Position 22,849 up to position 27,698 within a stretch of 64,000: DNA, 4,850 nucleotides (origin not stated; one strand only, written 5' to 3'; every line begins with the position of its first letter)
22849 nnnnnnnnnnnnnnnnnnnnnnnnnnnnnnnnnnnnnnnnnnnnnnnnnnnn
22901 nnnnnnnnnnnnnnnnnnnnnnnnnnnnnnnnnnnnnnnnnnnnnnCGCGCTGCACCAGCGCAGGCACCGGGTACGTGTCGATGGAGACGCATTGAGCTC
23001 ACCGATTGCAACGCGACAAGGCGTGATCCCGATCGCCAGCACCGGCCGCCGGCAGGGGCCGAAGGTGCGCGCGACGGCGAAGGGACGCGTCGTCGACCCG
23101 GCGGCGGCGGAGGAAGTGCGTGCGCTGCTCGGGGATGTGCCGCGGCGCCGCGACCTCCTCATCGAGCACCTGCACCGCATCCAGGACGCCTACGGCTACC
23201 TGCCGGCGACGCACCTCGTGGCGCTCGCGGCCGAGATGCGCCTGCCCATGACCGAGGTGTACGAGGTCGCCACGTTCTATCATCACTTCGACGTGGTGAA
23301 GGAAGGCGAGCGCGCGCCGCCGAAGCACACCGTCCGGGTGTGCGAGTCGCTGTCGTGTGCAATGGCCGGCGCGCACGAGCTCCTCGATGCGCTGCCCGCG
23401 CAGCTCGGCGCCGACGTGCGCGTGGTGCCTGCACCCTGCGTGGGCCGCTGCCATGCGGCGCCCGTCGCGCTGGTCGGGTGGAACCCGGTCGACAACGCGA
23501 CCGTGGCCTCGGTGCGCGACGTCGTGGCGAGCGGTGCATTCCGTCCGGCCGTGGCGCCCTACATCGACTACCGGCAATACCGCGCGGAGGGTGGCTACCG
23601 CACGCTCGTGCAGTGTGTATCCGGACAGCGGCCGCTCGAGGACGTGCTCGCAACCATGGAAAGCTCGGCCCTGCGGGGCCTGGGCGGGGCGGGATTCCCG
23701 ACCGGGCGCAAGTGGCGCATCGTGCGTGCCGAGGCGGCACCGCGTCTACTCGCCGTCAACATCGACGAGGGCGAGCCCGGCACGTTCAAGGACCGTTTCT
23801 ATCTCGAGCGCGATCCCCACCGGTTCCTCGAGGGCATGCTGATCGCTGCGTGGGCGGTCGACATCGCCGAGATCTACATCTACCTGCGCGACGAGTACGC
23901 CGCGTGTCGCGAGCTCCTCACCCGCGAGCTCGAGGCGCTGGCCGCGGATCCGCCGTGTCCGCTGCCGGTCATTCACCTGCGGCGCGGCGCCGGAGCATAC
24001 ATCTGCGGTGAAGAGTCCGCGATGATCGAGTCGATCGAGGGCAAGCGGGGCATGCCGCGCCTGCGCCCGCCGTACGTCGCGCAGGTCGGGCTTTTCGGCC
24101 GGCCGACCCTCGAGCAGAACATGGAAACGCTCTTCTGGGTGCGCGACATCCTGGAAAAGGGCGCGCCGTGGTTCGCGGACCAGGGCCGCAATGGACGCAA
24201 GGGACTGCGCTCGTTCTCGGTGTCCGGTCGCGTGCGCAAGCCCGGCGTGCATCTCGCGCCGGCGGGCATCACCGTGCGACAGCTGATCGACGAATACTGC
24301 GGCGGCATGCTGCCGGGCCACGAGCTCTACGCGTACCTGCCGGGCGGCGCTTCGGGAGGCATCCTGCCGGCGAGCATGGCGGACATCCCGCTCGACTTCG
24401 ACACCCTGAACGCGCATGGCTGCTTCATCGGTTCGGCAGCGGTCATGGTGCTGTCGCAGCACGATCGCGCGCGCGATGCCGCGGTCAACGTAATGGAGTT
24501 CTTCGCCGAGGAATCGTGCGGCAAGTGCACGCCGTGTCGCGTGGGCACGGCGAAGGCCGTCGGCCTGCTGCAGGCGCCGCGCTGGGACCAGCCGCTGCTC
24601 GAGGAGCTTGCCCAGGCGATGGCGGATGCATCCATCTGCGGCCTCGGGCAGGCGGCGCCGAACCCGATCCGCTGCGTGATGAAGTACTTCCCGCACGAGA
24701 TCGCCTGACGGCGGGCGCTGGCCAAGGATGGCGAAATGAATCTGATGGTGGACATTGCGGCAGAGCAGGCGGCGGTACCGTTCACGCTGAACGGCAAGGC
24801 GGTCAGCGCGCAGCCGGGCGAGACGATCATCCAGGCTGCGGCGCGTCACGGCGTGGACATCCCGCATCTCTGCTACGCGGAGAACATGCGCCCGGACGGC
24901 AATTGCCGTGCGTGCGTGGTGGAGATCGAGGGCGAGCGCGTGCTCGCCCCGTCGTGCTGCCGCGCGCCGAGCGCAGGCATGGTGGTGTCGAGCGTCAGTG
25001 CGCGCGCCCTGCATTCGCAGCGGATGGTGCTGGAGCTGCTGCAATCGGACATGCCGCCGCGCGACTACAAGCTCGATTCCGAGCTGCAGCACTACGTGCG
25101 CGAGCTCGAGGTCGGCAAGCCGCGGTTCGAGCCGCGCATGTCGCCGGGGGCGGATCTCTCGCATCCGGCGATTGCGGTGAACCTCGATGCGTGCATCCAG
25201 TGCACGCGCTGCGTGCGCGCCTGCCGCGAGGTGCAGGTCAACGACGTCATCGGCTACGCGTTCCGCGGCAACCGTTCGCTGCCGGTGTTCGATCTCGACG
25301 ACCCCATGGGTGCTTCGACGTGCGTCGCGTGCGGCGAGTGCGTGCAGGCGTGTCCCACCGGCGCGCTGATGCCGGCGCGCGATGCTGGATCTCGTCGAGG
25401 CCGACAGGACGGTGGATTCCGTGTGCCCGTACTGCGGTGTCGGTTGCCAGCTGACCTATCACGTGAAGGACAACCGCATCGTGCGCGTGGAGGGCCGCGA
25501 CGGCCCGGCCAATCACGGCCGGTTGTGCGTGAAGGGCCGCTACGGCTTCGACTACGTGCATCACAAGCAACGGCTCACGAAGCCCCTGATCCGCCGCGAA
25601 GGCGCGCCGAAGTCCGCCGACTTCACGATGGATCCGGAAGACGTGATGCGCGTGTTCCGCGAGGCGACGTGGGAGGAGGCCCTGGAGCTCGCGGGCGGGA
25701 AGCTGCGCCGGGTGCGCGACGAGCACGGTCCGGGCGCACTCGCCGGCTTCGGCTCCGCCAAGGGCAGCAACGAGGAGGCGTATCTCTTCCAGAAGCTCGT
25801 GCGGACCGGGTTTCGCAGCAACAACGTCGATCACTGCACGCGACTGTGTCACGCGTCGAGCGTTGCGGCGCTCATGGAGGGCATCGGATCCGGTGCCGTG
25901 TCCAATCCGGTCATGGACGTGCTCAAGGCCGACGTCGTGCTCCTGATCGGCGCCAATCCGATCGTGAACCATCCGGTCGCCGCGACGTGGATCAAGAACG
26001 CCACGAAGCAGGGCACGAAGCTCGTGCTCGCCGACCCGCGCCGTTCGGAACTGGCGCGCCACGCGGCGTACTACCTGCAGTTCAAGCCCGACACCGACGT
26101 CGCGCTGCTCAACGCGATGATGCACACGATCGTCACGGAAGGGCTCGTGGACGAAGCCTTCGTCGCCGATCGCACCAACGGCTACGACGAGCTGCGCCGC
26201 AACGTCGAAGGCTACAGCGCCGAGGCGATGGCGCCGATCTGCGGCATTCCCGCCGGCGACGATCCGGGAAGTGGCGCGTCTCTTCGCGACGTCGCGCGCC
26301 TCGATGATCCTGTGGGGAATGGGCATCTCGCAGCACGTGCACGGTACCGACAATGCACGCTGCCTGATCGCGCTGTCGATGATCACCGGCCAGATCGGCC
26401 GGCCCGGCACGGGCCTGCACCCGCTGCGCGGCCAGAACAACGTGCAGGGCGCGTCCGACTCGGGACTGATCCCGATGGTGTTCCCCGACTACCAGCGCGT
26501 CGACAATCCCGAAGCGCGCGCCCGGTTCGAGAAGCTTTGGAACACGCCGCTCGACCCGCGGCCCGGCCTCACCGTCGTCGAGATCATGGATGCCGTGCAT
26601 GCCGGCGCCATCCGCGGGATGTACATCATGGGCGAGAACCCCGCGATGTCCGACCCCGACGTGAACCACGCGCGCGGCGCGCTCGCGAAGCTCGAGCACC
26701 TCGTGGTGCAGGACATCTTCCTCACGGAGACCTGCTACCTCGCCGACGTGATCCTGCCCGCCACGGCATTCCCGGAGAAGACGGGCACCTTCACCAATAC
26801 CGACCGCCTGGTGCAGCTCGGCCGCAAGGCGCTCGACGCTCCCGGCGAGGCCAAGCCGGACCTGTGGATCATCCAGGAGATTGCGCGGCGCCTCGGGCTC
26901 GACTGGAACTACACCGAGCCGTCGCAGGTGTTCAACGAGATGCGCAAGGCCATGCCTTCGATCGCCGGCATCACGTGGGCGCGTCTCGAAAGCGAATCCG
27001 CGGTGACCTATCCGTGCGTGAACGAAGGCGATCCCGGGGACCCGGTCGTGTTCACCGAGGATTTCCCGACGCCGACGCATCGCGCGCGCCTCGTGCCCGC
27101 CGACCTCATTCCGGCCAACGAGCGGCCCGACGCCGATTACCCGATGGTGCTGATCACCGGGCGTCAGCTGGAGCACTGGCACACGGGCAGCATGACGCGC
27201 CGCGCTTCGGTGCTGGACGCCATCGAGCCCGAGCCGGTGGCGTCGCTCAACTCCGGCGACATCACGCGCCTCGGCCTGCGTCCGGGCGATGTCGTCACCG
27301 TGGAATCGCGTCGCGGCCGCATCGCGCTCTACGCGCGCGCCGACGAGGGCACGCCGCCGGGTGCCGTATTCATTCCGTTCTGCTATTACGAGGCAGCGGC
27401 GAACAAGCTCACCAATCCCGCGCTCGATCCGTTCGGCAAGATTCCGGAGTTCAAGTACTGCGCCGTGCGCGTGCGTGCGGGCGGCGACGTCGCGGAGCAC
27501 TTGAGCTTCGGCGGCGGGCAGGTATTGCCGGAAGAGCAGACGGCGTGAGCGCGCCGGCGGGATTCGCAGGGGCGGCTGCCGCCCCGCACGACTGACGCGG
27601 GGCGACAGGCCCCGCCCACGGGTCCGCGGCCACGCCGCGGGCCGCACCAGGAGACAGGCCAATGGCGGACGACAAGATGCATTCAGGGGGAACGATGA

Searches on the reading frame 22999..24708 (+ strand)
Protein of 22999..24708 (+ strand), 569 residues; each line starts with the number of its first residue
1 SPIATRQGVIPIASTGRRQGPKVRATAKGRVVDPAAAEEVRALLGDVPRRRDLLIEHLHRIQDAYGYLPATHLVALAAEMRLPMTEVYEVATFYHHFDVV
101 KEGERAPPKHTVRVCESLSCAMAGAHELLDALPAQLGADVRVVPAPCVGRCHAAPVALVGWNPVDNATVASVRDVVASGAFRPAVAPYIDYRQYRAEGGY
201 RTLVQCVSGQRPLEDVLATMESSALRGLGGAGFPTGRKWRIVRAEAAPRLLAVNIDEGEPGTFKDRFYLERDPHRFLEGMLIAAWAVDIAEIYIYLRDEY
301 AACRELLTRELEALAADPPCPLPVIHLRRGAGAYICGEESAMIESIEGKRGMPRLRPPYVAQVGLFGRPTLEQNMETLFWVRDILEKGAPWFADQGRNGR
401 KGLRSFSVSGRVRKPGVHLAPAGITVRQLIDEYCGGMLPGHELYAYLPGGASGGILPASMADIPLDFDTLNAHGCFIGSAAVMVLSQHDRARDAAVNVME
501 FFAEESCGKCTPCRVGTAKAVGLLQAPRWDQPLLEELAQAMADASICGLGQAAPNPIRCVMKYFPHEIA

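Call 4: search_protein_families(library=ncbifam, proteins=[window:22999-24708:+])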
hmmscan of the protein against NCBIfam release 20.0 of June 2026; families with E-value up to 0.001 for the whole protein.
window:22999-24708:+ (569 aa): 15 families
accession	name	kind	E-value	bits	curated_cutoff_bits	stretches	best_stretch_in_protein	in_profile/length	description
TIGR01959.1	nuoF_fam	equivalog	2.5e-107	358.9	558.65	1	190-568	13-406/410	NADH-quinone oxidoreductase subunit NuoF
NF010120.0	PRK13596.1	equivalog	5.3e-93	311.9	389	1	214-568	41-413/433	NADH-quinone oxidoreductase subunit NuoF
NF008436.0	PRK11278.1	equivalog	6e-76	256.1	749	1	192-567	28-421/448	NADH-quinone oxidoreductase subunit NuoF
TIGR01958.1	nuoE_fam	subfamily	6.9e-20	71.7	142.4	1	49-175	13-143/148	NADH-quinone oxidoreductase subunit NuoE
NF005747.0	PRK07571.1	equivalog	1.8e-19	70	224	1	48-172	33-161/173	bidirectional hydrogenase complex protein HoxE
NF005722.0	PRK07539.1-2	equivalog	6e-19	68.7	141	1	37-176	10-153/157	NADH-quinone oxidoreductase subunit NuoE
NF004638.0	PRK05988.1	equivalog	3.4e-15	56.2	198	1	37-177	11-155/159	formate dehydrogenase subunit gamma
NF005721.0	PRK07539.1-1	equivalog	1.4e-13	50.8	308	1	33-178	27-176/292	NADH-quinone oxidoreductase subunit NuoE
NF005725.0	PRK07539.1-5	equivalog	5e-12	45.8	220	1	47-157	32-149/174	NADH-quinone oxidoreductase subunit NuoE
NF005724.0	PRK07539.1-4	equivalog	3.6e-11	43.4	280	1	49-207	37-202/240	NADH-quinone oxidoreductase subunit NuoE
NF005723.0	PRK07539.1-3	equivalog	6.5e-09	35.8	226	1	54-159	26-135/158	NADH-quinone oxidoreductase subunit NuoE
NF009040.0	PRK12373.1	equivalog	2.7e-07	30.6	514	1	52-176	37-166/400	NADH-quinone oxidoreductase subunit E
TIGR01945.1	rnfC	subfamily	7.2e-07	28.1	245.95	1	213-391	121-281/435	RnfABCDGE type electron transport complex subunit C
TIGR04481.1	PR_assoc_PrdC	equivalog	2.3e-06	26.7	490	1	215-393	75-234/425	proline reductase-associated electron transfer protein PrdC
NF003454.1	PRK05035.1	equivalog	1.1e-05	24.1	345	1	213-313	123-221/556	electron transport complex subunit RsxC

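Call 5: search_protein_families(library=pfam, proteins=[window:22999-24708:+])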
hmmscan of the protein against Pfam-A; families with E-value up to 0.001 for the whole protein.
window:22999-24708:+ (569 aa): 4 families
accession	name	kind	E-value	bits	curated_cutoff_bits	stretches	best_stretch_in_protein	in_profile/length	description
PF01512.22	Complex1_51K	-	1e-37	129.8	31.2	1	222-381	3-148/150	Nuo51 FMN-binding domain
PF01257.25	2Fe-2S_thioredx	-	2.1e-26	93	24.8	1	43-177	4-142/145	Thioredoxin-like [2Fe-2S] ferredoxin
PF10589.14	NADH_4Fe-4S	-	2.3e-22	79.1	23.5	1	493-568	1-82/85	NADH-ubiquinone oxidoreductase-F iron-sulfur binding region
PF10531.15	SLBB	-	8.3e-07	29.2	27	1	407-455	3-54/55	SLBB domain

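Call 63: search_solved_structures(query=window:22999-24708:+, max_evalue=1e-30)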
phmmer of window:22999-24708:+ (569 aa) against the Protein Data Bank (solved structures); distinct sequences matched with E-value up to 1e-30: 61 (the best 60 are shown).
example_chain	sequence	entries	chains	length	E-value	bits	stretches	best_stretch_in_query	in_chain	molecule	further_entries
7e5z_B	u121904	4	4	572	3.2e-226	755.7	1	14-566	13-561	Tungsten-containing formate dehydrogenase beta subunit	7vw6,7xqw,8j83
7t2r_B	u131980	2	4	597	3.4e-90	306.6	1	191-567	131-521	NiFe hydrogenase subunit B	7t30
9bov_B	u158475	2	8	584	4.1e-87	296.4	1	190-567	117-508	NADH dehydrogenase (Quinone)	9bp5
8a6t_B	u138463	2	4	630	8.8e-86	292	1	192-567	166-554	Electron bifurcating hydrogenase subunit HydB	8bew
7p5h_B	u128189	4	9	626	1.1e-84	288.4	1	192-567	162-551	Fe-hydrogenase, subunit beta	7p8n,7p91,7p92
9n5u_B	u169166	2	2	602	3.3e-84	286.8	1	191-567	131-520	NfnB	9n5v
7q4v_B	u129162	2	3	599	3e-83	283.6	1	193-567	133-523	Iron hydrogenase HydB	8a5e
8oh5_B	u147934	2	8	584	5e-83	282.9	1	191-567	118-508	NAD-reducing hydrogenase subunit HoxF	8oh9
9fe7_B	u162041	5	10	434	5.5e-83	282.8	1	191-567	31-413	NADH-quinone oxidoreductase subunit F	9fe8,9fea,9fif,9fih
2fug_1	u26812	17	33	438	1.2e-82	281.7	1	194-566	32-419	NADH-quinone oxidoreductase chain 1 | NADH-QUINONE OXIDOREDUCTASE SUBUNIT 1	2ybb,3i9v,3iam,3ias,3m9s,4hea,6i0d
7q4w_B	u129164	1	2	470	1.4e-82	281.4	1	194-567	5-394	Iron hydrogenase HydB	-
6q9c_B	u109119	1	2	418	4.6e-82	279.7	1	191-567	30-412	NADH-quinone oxidoreductase subunit F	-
7q5y_C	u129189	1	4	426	4.9e-82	279.6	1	191-567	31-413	NADH-quinone oxidoreductase subunit F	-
6hl2_B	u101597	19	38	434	5.2e-82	279.5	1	191-567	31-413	NADH-quinone oxidoreductase subunit F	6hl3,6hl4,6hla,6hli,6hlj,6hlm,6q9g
9fdj_B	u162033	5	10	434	1e-81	278.6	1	191-567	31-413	NADH-quinone oxidoreductase subunit F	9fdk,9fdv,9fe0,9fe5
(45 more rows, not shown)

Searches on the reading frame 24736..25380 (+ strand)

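Call 4: search_protein_families(library=ncbifam, proteins=[window:24736-25380:+])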
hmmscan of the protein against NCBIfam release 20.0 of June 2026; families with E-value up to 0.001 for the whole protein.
window:24736-25380:+ (215 aa): 23 families
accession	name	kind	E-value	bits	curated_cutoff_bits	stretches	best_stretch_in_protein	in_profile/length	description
NF040763.1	FeFe_hydrog_A6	exception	1.1e-46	159.4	765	1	16-212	3-206/571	NADH-dependent [FeFe] hydrogenase, group A6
NF005745.0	PRK07569.1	equivalog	2e-44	151.7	333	1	14-212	4-208/238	bidirectional hydrogenase complex protein HoxU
TIGR01973.1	NuoG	equivalog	4.1e-27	95.2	470.05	1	17-212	2-199/606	NADH-quinone oxidoreductase subunit NuoG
NF040762.1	Hydr_FeFe_Clost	exception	1.9e-26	92.8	900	1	17-212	4-205/572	ferredoxin hydrogenase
NF006305.0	PRK08493.1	equivalog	5.5e-23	81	591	1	16-167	4-157/819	NADH-quinone oxidoreductase subunit G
NF005895.0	PRK07860.1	equivalog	4.4e-19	68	802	1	9-213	13-222/811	NADH-quinone oxidoreductase subunit G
NF009454.0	PRK12814.1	equivalog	1.4e-17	63.3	916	1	13-99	3-89/657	putative NADPH-dependent glutamate synthase small subunit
TIGR02512.1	FeFe_hydrog_A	subfamily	7.4e-13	48.1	405.95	1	146-213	2-69/375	[FeFe] hydrogenase, group A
TIGR01971.1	NuoI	subfamily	6.3e-08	32.2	113.05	1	149-212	40-99/121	NADH-quinone oxidoreductase, chain I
TIGR00403.1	ndhI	equivalog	2.1e-05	24.2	302.35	1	146-211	57-119/183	NAD(P)H-quinone oxidoreductase subunit I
TIGR04041.1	activase_YjjW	hypoth_equivalog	2.5e-05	23.8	250.2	0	189-212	36-59/276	YjjW family glycine radical enzyme activase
TIGR00314.1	cdhA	equivalog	2.8e-05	22.1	781.3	1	145-209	393-452/784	CO dehydrogenase/acetyl-CoA synthase complex subunit alpha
TIGR03048.1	PS_I_psaC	equivalog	3e-05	24.1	130.65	0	151-164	8-21/80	photosystem I iron-sulfur center protein PsaC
NF007382.0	PRK09898.1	equivalog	5.6e-05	22.8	213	1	193-211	180-198/208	ferredoxin-like protein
NF042909.1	FMH_DH_FwdF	exception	0.00012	21.3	375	1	143-212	47-117/336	tungsten-dependent formylmethanofuran dehydrogenase subunit FwdF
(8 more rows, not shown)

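Call 5: search_protein_families(library=pfam, proteins=[window:24736-25380:+])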
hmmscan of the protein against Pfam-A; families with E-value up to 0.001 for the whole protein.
window:24736-25380:+ (215 aa): 14 families
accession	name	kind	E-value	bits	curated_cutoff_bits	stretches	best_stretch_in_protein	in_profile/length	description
PF13510.11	Fer2_4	-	9.3e-20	70.9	22.8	1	12-87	2-80/82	2Fe-2S iron-sulfur cluster binding domain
PF00111.32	Fer2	-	8.4e-09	35.7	21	1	17-71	2-53/77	2Fe-2S iron-sulfur cluster binding domain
PF00037.32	Fer4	-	6.2e-08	32.6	21.1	1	194-211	6-23/24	4Fe-4S binding domain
PF12838.12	Fer4_7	-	6.6e-08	33.3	27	1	153-210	2-52/52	4Fe-4S dicluster domain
PF13187.11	Fer4_9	-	9.9e-08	32.3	27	1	152-210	1-51/52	4Fe-4S dicluster domain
PF12797.12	Fer4_2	-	1.1e-07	31.8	24.5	2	193-208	7-22/22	4Fe-4S binding domain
PF13183.11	Fer4_8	-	1.2e-07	32.6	27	1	150-209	2-67/68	4Fe-4S dicluster domain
PF12837.12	Fer4_6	-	1.2e-07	31.8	25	2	146-165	2-21/24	4Fe-4S binding domain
PF22117.2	Fer4_Nqo3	-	1.9e-07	31.6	27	1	144-211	2-66/67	NADH-quinone oxidoreductase subunit 3, ferredoxin-like domain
PF13534.11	Fer4_17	-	9.7e-07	29.7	22.2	1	152-209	1-59/61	4Fe-4S dicluster domain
PF14697.11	Fer4_21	-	1.3e-06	28.8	35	1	148-209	3-55/59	4Fe-4S dicluster domain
PF12800.12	Fer4_4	-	5.5e-05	23.6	24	0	194-209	2-17/17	4Fe-4S binding domain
PF13237.11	Fer4_10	-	0.0001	22.6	25.5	1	147-207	3-53/53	4Fe-4S dicluster domain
PF13484.11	Fer4_16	-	0.00091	20.4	30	0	195-212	1-18/66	4Fe-4S double cluster binding domain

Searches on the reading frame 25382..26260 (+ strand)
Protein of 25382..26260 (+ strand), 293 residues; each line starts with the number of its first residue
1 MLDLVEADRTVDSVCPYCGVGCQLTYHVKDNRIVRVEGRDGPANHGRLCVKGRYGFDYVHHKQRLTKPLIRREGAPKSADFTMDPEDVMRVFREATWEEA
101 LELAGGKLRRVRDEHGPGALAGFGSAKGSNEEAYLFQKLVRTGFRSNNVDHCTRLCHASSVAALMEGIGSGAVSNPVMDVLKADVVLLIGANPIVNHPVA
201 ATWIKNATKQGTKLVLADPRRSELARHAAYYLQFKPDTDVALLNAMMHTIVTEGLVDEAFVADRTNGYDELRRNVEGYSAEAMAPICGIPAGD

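Call 4: search_protein_families(library=ncbifam, proteins=[window:25382-26260:+])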
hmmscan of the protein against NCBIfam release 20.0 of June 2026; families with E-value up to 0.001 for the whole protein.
window:25382-26260:+ (293 aa): 26 families (the best 25 are shown)
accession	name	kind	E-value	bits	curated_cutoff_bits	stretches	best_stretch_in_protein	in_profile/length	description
TIGR01591.1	Fdh-alpha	equivalog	1.1e-93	314.5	666.25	1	14-291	2-264/672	formate dehydrogenase subunit alpha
NF047855.1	AssmNtatRedNasC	equivalog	1.2e-52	179.2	1100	1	6-291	16-289/708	assimilatory nitrate reductase catalytic subunit NasC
NF041513.1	formate_DH_Act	exception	2e-44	151.7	1400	1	6-267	38-297/1067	formate dehydrogenase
NF041323.1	Nitr_red_NasA_Halo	equivalog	6.7e-42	143.9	1000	1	18-277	3-248/673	assimilatory nitrate reductase NasA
TIGR01553.1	formate-DH-alph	equivalog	1.5e-41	142.1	814.2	1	4-267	39-306/1009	formate dehydrogenase-N subunit alpha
NF010055.0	PRK13532.1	equivalog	2.7e-38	131.8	904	1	13-266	45-292/830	nitrate reductase catalytic subunit NapA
TIGR01706.1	NAPA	equivalog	1.4e-37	129.5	930.55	1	13-266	45-292/830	periplasmic nitrate reductase subunit alpha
NF012032.0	PRK15488.1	equivalog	2.1e-36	125.3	694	1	8-292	41-308/759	thiosulfate reductase PhsA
TIGR01701.1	Fdhalpha-like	subfamily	4.7e-34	117.6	582.15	2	90-221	111-237/744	FdhF/YdeP family oxidoreductase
TIGR01973.1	NuoG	equivalog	2.2e-27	96.1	470.05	1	11-247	215-428/606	NADH-quinone oxidoreductase subunit NuoG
NF005895.0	PRK07860.1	equivalog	3.6e-23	81.5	802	1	11-249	237-458/811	NADH-quinone oxidoreductase subunit G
TIGR02166.1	dmsA_ynfE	subfamily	8.9e-23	80.2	777.7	1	15-270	49-304/794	DMSO/selenate family reductase complex A subunit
NF007406.0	PRK09939.1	equivalog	7.6e-20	70.6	1473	1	86-221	116-247/759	acid resistance putative oxidoreductase YdeP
TIGR00509.1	bisC_fam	subfamily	1.5e-19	69.8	1017.55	1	25-279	8-273/772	molybdopterin guanine dinucleotide-containing S/N-oxide reductase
NF041884.1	selenate_YnfF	exception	1.7e-17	62.6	1650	1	7-271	42-305/798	selenate/tellurate reductase subunit YnfF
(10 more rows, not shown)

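Call 5: search_protein_families(library=pfam, proteins=[window:25382-26260:+])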
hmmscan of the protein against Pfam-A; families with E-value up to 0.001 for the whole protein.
window:25382-26260:+ (293 aa): 2 families
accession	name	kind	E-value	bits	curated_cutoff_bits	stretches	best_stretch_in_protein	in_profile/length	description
PF00384.28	Molybdopterin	-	2e-33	116.4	24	1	64-258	1-182/353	Molybdopterin oxidoreductase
PF04879.21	Molybdop_Fe4S4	-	2.6e-20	72.6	22.7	1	9-61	2-55/55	Molybdopterin oxidoreductase Fe4S4 domain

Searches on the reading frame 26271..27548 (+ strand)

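Call 4: search_protein_families(library=ncbifam, proteins=[window:26271-27548:+])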
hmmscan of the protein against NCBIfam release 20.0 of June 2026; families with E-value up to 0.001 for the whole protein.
window:26271-27548:+ (425 aa): 24 families
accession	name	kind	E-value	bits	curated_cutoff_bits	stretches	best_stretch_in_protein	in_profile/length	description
TIGR01591.1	Fdh-alpha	equivalog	1.9e-130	436.1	666.25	1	1-401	270-672/672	formate dehydrogenase subunit alpha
NF047855.1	AssmNtatRedNasC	equivalog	1.5e-90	304.5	1100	1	2-402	296-707/708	assimilatory nitrate reductase catalytic subunit NasC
NF041323.1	Nitr_red_NasA_Halo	equivalog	4.6e-67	227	1000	1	8-401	271-672/673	assimilatory nitrate reductase NasA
TIGR01706.1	NAPA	equivalog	6.4e-60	203.4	930.55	2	8-212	365-575/830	periplasmic nitrate reductase subunit alpha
NF010055.0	PRK13532.1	equivalog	2.4e-59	201.4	904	2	4-215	360-578/830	nitrate reductase catalytic subunit NapA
TIGR01701.1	Fdhalpha-like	subfamily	3.9e-36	124.5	582.15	1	1-402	338-742/744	FdhF/YdeP family oxidoreductase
TIGR01553.1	formate-DH-alph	equivalog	1e-35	122.8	814.2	3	8-85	399-476/1009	formate dehydrogenase-N subunit alpha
NF041513.1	formate_DH_Act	exception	2.7e-33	114.9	1400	3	108-208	565-684/1067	formate dehydrogenase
TIGR02693.1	arsenite_ox_L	equivalog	1.6e-22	79.4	359.05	2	143-208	508-573/806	arsenate reductase (azurin) large subunit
NF005895.0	PRK07860.1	equivalog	2.6e-22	78.6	802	1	59-227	510-677/811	NADH-quinone oxidoreductase subunit G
TIGR00509.1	bisC_fam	subfamily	9.3e-22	77.1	1017.55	1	1-219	297-521/772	molybdopterin guanine dinucleotide-containing S/N-oxide reductase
NF007406.0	PRK09939.1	equivalog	3.5e-19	68.4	1473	1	4-145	354-487/759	acid resistance putative oxidoreductase YdeP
TIGR02166.1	dmsA_ynfE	subfamily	8.2e-17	60.5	777.7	1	1-217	350-566/794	DMSO/selenate family reductase complex A subunit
NF011682.0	PRK15102.1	equivalog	6.5e-15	54.3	909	1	1-219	350-579/829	trimethylamine-N-oxide reductase TorA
TIGR02164.1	torA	equivalog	5.7e-14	51.2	1465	1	1-217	346-573/824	trimethylamine-N-oxide reductase TorA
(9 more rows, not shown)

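Call 5: search_protein_families(library=pfam, proteins=[window:26271-27548:+])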
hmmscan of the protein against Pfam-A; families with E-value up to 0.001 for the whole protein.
window:26271-27548:+ (425 aa): 2 families
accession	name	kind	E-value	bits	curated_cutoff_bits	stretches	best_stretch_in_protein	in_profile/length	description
PF00384.28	Molybdopterin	-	9.4e-37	127.3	24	1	8-206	181-352/353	Molybdopterin oxidoreductase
PF01568.27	Molydop_binding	-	4.4e-28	97.9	26.8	1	292-398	1-110/110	Molydopterin dinucleotide binding domain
